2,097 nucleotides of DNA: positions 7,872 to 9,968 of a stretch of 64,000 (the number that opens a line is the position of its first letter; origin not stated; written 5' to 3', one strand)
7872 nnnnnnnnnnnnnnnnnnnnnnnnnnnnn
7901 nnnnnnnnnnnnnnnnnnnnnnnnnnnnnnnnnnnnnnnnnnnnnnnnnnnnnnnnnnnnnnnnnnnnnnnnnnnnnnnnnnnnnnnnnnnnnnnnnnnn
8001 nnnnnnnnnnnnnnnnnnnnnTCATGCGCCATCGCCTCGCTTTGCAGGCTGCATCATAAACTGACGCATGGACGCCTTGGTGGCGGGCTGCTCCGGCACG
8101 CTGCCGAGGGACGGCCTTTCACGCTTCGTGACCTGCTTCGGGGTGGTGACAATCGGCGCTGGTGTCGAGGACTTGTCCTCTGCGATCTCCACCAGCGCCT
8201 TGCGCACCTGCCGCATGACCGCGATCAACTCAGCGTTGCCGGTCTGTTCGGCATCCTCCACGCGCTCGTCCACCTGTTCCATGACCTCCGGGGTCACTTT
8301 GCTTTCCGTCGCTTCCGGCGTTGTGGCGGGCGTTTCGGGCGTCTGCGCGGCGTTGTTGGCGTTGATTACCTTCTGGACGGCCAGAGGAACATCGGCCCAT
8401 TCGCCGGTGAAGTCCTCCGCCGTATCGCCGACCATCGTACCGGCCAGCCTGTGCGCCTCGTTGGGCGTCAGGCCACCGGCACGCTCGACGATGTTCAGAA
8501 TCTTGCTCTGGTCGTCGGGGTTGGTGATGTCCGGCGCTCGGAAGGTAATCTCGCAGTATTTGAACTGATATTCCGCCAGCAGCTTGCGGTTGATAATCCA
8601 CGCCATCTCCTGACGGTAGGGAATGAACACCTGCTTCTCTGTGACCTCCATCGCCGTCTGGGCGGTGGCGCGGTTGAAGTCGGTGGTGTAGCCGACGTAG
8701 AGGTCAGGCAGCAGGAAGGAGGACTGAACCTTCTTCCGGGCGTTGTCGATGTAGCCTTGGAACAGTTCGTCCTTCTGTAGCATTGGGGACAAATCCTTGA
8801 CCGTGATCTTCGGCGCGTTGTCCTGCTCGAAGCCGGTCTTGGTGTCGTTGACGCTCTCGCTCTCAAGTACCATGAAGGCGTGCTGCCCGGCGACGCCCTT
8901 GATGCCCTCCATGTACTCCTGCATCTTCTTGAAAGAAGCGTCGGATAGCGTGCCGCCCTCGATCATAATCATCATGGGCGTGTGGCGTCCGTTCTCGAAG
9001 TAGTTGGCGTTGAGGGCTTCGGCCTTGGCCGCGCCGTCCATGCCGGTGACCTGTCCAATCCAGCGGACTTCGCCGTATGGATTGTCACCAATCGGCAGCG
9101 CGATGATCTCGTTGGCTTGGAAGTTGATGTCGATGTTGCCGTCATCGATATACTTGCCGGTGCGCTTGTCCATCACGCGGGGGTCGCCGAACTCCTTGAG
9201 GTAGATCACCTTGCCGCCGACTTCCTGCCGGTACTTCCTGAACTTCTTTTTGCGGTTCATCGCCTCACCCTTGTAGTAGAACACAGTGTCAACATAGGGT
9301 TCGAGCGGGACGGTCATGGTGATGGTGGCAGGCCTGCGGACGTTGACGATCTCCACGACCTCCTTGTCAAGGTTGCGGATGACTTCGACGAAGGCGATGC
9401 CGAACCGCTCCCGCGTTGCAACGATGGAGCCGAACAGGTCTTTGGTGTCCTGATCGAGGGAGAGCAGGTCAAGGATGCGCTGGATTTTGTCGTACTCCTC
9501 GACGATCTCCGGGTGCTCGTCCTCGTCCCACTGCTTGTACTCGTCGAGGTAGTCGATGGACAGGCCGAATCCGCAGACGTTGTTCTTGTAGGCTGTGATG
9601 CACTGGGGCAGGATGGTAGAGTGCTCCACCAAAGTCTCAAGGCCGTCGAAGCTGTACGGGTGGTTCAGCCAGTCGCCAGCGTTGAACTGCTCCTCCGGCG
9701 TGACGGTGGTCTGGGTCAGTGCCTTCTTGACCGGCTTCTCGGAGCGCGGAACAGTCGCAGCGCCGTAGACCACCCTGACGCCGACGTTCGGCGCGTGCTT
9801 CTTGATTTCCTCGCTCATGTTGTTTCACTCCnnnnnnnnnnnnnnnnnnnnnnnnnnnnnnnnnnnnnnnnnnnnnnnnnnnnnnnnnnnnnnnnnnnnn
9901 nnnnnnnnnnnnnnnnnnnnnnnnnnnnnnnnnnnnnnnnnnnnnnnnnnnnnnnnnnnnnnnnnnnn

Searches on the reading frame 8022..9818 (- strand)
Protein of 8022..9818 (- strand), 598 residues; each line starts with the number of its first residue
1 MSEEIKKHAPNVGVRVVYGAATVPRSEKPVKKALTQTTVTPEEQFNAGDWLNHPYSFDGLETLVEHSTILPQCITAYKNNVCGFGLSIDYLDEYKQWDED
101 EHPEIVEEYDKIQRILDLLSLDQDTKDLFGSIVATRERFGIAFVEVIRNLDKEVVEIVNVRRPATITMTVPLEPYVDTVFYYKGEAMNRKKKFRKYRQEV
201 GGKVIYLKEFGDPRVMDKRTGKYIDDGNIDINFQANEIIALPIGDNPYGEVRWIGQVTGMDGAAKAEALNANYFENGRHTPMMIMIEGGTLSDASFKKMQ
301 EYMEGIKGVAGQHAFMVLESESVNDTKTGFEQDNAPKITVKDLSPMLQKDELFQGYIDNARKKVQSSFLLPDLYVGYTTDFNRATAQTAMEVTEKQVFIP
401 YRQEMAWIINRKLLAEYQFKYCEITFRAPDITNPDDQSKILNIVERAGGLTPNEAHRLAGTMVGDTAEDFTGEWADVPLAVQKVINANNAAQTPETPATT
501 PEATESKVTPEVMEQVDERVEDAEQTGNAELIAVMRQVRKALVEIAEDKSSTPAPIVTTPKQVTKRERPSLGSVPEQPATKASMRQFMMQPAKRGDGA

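Call 11: search_protein_families(library=pfam, proteins=[window:8022-9818:-], max_evalue=0.001)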
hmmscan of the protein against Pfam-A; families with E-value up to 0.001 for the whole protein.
window:8022-9818:- (598 aa): 1 family
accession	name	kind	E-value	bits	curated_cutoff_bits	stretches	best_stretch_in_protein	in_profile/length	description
PF04860.17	Phage_portal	-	3.2e-12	46.7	39.1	1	111-458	36-319/321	Phage portal protein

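Call 49: search_dna_similar(query=window:8022-9818:-, collection=phages, mode=protein, max_evalue=0.00001, max_rows=12)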
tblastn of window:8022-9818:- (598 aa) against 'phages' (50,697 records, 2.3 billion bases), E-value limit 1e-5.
Records with a match: 166; places in all: 168; records where one place covers at least 80% of the query: 12.
Best place of each record, by identity: <60% 166.
By first word of the organism name: Streptomyces 61; Vibrio 33; Pseudomonas 12; Lactococcus 11; Clostridium 10; Bacteriophage 8; Bacillus 7; Rhizobium 6; Rhodobacter 5; Halorubrum 5; and 5 more.
By host as written in the record: Streptomyces griseus ATCC 10137 33; Streptomyces lividans JI 1326 16; - 14; Lactococcus lactis SMQ-86 10; Clostridium perfringens 7; Vibrio parahaemolyticus 5; Rhodobacter capsulatus YW1 5; Pseudomonas aeruginosa 5; and 46 more.
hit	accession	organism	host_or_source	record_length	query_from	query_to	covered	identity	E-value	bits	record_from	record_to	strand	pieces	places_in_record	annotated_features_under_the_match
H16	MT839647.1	Bacteriophage sp.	human fecal samples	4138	12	480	78%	50.6%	3e-164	509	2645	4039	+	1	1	record has no annotation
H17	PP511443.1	Dulem virus 37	Propithecus coquereli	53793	23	483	77%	51.2%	9e-151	486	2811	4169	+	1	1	portal protein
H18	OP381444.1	Clostridium phage P21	Clostridium perfringens ZWCP 21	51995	12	543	89%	36.6%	8e-98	333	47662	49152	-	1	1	hypothetical protein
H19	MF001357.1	Clostridium phage CP3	Clostridium perfringens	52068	12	543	89%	36.6%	8e-98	333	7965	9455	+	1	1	hypothetical protein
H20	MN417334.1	Clostridium phage CPAS-15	Clostridium perfringens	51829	12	543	89%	36.6%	1e-97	332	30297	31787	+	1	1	PBSX family portal protein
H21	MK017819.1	Clostridium phage CPD4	Clostridium perfringens ATCC 13124; ...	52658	12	543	89%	36.6%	2e-97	332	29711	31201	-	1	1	terminase large subunit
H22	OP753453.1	Clostridium phage E1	Clostridium perfringens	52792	12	543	89%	36.4%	1e-97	332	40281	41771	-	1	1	portal protein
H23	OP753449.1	Clostridium phage A2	Clostridium perfringens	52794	12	543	89%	36.4%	1e-97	332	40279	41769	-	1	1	portal protein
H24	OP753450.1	Clostridium phage C2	Clostridium perfringens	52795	12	543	89%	36.4%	1e-97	332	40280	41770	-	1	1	portal protein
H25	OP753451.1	Clostridium phage H1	Clostridium perfringens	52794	12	543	89%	36.4%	1e-97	332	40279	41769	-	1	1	portal protein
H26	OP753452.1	Clostridium phage D1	Clostridium perfringens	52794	12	543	89%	36.4%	1e-97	332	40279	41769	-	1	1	portal protein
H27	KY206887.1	Clostridium phage Clo-PEP-1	Clostridium perfringens i-1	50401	12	543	89%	36.4%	9e-97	330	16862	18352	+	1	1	portal protein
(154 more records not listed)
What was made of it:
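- Tried and rejected: The portal protein is at most 51% identical to anything there (call 49).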
